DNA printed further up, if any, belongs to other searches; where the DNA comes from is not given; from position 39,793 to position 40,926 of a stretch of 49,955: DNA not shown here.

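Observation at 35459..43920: Module A: ulosonic-acid synthase and CMP-activation core wired to heptose-type genes, a candidate undescribed pathway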

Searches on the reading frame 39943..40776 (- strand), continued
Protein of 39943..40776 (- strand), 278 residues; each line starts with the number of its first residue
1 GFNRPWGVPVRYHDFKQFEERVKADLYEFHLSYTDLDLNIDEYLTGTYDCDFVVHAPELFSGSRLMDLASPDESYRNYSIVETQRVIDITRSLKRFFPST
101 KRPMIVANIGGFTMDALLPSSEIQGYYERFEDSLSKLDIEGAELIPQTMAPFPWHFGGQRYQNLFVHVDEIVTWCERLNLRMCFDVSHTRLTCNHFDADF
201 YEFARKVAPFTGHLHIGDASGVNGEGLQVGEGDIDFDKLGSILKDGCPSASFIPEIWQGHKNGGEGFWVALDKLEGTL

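Call 97: search_protein_families(library=pfam, proteins=[L093:3-617:+, L093:623-973:+, L093:989-1972:+, L093:3843-4631:+, L093:6434-7420:+, L089:3-989:+, L087:4844-5776:+, L087:5769-6401:+, L083:14059-14934:+, L091:5975-7009:+], max_evalue=0.01)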
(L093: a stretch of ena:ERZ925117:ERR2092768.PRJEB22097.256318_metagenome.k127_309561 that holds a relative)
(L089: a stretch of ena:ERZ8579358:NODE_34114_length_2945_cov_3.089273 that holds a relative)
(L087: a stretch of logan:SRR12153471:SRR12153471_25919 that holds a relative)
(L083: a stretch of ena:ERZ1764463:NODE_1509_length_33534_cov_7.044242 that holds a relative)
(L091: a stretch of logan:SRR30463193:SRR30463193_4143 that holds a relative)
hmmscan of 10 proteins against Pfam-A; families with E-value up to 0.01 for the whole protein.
L093:3-617:+ (204 aa): 0 families

L093:623-973:+ (116 aa): 2 families
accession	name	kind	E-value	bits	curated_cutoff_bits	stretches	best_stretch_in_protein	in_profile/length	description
PF00571.33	CBS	-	2.9e-11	44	24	2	8-53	11-56/57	CBS domain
PF23846.1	Cache_WalK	-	0.0011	19.9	27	0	83-105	4-27/92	WalK sensor protein kinase Chache domain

L093:989-1972:+ (327 aa): 1 family
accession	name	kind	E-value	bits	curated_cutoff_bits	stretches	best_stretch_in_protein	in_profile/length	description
PF00288.32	GHMP_kinases_N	-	6.1e-15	55.6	22.3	1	89-159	17-87/87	GHMP kinases N terminal domain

L093:3843-4631:+ (262 aa): 1 family
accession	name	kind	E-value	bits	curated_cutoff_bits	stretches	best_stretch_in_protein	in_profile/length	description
PF13578.12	Methyltransf_24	-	0.00075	20.8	26.3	1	99-218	2-105/105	Methyltransferase domain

L093:6434-7420:+ (328 aa): 0 families

L089:3-989:+ (328 aa): 2 families
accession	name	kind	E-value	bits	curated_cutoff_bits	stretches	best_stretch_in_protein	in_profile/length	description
PF00288.32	GHMP_kinases_N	-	2.7e-18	66.4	22.3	1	71-154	2-87/87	GHMP kinases N terminal domain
PF08544.19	GHMP_kinases_C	-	1.7e-06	28.7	21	1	225-287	1-63/85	GHMP kinases C terminal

L087:4844-5776:+ (310 aa): 0 families

L087:5769-6401:+ (210 aa): 1 family
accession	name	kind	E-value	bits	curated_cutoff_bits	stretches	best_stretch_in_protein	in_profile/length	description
PF05721.19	PhyH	-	0.00036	21.3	22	1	96-177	121-205/213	Phytanoyl-CoA dioxygenase (PhyH)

L083:14059-14934:+ (291 aa): 1 family
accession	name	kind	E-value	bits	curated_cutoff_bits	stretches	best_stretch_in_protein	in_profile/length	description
PF01973.23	MptE-like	-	0.0012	19.1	34.6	0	48-77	16-45/171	6-hydroxymethylpterin diphosphokinase MptE-like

L091:5975-7009:+ (344 aa): 0 families

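Call 104: list_cluster_members(proteins=[P0126, P0129, P0130, P0135, P0140, P0141, P0142, P0143, P0144, P0145])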
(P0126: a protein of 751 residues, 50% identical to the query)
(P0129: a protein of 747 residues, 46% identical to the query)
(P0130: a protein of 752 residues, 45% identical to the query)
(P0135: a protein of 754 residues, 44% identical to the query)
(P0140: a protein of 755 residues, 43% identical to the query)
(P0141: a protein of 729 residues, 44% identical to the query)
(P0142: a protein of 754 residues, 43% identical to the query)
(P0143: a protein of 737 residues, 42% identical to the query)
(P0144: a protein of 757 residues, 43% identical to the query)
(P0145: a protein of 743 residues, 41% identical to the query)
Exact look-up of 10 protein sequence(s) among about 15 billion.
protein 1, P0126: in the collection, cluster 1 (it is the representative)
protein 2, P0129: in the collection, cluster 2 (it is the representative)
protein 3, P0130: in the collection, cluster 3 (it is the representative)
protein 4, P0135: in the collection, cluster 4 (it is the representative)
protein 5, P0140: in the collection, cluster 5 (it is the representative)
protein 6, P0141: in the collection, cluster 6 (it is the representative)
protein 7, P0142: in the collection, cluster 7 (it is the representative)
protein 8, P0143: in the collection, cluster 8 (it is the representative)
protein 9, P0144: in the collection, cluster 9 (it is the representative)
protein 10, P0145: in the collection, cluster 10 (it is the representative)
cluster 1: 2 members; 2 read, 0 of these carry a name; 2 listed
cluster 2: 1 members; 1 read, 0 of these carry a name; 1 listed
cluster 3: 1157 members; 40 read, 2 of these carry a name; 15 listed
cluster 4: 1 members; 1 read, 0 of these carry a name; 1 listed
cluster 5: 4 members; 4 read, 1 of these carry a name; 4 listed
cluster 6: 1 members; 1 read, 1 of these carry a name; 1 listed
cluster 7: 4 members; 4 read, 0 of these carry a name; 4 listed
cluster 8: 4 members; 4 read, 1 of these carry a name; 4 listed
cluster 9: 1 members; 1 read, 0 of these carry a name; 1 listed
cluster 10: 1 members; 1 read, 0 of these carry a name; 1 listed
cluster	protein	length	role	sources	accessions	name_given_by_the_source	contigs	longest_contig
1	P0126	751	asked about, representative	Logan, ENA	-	-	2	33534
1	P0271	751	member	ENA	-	-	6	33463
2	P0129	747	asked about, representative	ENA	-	-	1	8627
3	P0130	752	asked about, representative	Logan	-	-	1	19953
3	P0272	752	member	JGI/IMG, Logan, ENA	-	hypothetical protein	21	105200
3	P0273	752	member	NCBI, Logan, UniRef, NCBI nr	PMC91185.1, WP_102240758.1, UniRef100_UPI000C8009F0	acetylneuraminic acid synthetase [Actinomyces graevenitzii] | N-acetylneuraminate synthase family protein n=1 Tax=Actinomyces graevenitzii TaxID=55565 ... | N-acetylneuraminate synthase family protein [Actinomyces graevenitzii]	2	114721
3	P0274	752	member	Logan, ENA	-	-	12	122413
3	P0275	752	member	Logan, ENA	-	-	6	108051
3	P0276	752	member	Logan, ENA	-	-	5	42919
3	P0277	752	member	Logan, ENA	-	-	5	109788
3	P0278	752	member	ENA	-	-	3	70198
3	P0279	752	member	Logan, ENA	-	-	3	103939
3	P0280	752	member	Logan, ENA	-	-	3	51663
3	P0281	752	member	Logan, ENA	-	-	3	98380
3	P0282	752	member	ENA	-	-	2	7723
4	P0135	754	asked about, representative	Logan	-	-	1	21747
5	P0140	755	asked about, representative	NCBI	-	-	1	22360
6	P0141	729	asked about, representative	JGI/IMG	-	sialic acid synthase SpsE/sugar phosphate isomerase/epimerase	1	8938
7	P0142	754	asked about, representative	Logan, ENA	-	-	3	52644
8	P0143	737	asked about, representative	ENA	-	-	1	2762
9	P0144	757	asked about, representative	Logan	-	-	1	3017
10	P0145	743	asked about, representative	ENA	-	-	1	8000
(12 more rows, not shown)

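Call 105: find_homologous_proteins(query=P0126, max_evalue=1e-50)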
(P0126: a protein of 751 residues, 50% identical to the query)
Query P0126 (751 aa): 7398 proteins with E <= 1e-50 among 8000 candidates; the best 120 are listed.
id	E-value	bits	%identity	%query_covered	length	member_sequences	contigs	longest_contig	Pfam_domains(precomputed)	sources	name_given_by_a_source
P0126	0.0e+0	1743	100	100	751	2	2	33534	PF03102.21,PF08666.18,PF01261.31,PF00571.34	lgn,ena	-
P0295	0.0e+0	1284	71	99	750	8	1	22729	PF03102.21,PF08666.18,PF01261.31,PF00571.34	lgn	-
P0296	0.0e+0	1284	71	99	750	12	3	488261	PF03102.21,PF08666.18,PF01261.31,PF00571.34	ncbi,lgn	-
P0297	0.0e+0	1257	70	99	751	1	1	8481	PF03102.21,PF08666.18,PF01261.31,PF00571.34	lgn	-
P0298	0.0e+0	1257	69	99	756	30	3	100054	PF03102.21,PF08666.18,PF01261.31,PF00571.34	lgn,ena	-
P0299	0.0e+0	1255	70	99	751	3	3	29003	PF03102.21,PF08666.18,PF01261.31,PF00571.34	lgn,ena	-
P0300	0.0e+0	1246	70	99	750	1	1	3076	PF03102.21,PF08666.18,PF01261.31,PF00571.34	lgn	-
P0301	0.0e+0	1244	69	99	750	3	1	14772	PF03102.21,PF08666.18,PF01261.31,PF00571.34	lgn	-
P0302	0.0e+0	1226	69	99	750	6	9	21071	PF03102.21,PF08666.18,PF01261.31,PF00571.34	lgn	-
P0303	0.0e+0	1210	67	99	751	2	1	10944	PF03102.21,PF08666.18,PF01261.31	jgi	-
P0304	0.0e+0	1208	68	100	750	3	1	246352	PF03102.21,PF08666.18,PF01261.31,PF00571.34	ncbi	-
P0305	0.0e+0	1195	68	100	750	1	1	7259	PF03102.21,PF08666.18,PF01261.31,PF00571.34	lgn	-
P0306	0.0e+0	1188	66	99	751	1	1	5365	PF03102.21,PF08666.18,PF01261.31,PF00571.34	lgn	-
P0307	0.0e+0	1188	66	100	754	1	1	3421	PF03102.21,PF08666.18,PF01261.31,PF00571.34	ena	-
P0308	0.0e+0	1188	66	100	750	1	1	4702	PF03102.21,PF08666.18,PF01261.31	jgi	jgi:N-acetylneuraminate synthase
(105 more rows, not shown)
